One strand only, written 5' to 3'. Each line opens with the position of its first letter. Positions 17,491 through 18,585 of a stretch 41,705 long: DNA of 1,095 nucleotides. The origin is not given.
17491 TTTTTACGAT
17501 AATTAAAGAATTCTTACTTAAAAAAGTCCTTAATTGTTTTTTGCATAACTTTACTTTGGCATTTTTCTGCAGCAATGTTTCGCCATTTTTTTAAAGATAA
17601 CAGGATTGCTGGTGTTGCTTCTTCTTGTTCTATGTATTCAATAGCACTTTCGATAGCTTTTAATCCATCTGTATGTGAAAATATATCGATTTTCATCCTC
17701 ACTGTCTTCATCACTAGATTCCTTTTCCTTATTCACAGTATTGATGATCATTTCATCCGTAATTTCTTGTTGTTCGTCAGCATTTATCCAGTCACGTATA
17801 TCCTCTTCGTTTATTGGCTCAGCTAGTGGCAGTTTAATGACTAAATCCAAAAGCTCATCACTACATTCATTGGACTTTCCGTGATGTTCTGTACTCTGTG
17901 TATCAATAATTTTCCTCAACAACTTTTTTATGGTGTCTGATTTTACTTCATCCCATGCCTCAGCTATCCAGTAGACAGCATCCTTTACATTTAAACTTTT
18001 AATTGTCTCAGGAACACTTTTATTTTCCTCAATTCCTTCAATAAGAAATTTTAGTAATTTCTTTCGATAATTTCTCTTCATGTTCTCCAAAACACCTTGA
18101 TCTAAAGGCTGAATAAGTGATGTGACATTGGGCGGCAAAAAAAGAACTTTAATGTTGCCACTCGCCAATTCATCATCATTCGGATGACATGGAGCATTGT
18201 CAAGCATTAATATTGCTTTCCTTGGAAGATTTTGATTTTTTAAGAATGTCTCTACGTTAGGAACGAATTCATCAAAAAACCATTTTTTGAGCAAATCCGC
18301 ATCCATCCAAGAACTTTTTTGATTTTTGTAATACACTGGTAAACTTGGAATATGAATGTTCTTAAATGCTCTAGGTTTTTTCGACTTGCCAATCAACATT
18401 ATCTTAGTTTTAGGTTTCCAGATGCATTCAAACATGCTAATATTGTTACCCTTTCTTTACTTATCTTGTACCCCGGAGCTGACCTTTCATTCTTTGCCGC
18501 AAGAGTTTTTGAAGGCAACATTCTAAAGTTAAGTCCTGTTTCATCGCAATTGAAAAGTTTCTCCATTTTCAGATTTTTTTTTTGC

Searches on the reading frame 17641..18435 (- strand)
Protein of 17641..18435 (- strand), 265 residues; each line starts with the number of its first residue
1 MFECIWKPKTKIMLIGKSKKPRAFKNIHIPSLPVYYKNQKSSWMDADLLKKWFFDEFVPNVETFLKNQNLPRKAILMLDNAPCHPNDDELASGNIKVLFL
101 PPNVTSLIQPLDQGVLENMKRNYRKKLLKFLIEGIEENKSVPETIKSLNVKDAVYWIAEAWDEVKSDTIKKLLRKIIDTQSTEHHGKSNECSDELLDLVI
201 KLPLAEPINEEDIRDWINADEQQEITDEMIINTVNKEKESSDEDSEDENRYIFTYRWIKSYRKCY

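Call 36: find_homologous_proteins(query=window:17641-18435:-, max_evalue=1e-30)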
Query window:17641-18435:- (265 aa): 93 proteins with E <= 1e-30 among 442 candidates.
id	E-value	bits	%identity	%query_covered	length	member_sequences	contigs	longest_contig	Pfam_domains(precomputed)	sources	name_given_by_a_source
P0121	2.2e-89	317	79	69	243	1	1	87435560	PF03184.26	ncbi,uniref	ncbi:jerky protein homolog-like [Parasteatoda tepidariorum]|uniref:jerky protein homolog-like n=1 Ta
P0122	2.7e-73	264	52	86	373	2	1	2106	PF03184.26,PF03221.23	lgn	-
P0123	4.4e-66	241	51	78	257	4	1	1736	PF03184.26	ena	-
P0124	3.8e-65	238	46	91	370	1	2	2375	PF03184.26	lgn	-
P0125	1.3e-64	236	44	91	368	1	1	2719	PF03184.26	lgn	-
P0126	1.4e-63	233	62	63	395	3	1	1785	PF13384.13,PF03184.26,PF13551.13,PF13518.13,PF03221.23,PF04218.20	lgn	-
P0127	4.1e-63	231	52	77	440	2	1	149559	PF13384.13,PF03184.26,PF03221.23,PF04218.20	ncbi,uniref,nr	ncbi:jerky protein homolog-like [Homalodisca vitripennis]|uniref:jerky protein homolog-like n=1 Tax=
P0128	9.7e-63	230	45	91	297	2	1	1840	PF03184.26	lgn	-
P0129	2.4e-60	222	45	90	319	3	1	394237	PF03184.26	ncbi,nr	ncbi:tigger transposable element-derived protein 2 [Trichonephila clavipes]|nr:tigger transposable e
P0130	1.1e-58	217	47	77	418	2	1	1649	PF03184.26,PF03221.23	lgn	-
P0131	1.0e-57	213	45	90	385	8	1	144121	PF03184.26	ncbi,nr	ncbi:tigger transposable element-derived protein 2 [Trichonephila clavipes]|nr:tigger transposable e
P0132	1.6e-57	213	45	90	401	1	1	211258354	PF03184.26,PF03221.23,PF04218.20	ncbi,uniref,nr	ncbi:jerky protein homolog [Homalodisca vitripennis]|uniref:jerky protein homolog n=1 Tax=Homalodisc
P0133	2.4e-57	212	57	62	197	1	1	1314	PF03184.26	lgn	-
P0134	1.2e-56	210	57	62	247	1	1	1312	PF03184.26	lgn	-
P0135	4.3e-54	202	44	88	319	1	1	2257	PF03184.26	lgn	-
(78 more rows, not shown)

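Call 46: find_encoding_contigs(protein=P0121, flank=10000, max_places=3)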
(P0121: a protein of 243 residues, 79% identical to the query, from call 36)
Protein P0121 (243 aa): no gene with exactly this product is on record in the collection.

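Call 47: search_protein_families(library=pfam, proteins=[window:17641-18435:-], max_evalue=0.01)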
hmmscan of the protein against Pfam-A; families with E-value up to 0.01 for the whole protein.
window:17641-18435:- (265 aa): 1 family
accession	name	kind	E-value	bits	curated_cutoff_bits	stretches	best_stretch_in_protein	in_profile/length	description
PF03184.25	DDE_1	-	2.6e-42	144.8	22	1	9-171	17-175/177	DDE superfamily endonuclease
